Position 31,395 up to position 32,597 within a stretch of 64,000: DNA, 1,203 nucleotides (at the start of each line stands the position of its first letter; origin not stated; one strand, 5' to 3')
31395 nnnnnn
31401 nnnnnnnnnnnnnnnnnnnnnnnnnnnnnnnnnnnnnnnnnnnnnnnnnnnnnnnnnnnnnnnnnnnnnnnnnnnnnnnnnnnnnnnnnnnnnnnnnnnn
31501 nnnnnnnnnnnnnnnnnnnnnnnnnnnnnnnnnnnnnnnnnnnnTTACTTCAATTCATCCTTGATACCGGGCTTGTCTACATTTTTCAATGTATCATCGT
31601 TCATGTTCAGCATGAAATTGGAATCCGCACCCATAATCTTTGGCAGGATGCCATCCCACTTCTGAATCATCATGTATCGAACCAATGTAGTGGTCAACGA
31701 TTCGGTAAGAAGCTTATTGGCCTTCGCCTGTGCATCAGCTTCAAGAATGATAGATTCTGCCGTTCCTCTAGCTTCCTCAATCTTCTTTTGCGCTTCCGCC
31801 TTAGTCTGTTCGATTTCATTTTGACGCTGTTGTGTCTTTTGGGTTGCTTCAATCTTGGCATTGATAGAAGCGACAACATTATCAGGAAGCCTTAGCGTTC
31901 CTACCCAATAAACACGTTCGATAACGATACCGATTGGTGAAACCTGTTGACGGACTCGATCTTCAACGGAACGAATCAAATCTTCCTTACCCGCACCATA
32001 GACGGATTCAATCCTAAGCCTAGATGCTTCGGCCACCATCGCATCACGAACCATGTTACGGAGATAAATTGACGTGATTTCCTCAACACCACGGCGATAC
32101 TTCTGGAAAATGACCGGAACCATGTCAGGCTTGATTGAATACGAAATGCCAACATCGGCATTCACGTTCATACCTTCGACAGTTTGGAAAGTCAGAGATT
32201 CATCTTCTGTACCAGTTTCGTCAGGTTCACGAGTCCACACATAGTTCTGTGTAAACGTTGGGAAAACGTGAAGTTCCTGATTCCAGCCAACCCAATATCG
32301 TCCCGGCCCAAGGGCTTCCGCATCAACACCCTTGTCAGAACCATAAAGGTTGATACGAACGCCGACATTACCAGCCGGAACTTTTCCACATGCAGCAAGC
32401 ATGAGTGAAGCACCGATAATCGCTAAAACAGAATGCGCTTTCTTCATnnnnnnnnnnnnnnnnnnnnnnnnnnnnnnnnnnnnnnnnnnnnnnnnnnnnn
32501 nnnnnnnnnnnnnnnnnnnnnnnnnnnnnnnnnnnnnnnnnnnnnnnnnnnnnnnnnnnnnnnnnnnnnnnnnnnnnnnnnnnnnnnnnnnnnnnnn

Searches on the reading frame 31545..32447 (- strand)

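Call 19: search_protein_families(library=phrogs, proteins=[window:31545-32447:-], max_evalue=0.00001)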
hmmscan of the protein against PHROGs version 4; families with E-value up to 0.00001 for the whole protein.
window:31545-32447:- (300 aa): 2 families
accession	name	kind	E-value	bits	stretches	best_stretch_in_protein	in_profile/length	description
phrog_200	-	other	4.6e-82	277.1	1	1-284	81-361/379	lipoprotein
phrog_21428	-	unknown function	8.7e-13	49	1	1-60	2-60/63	-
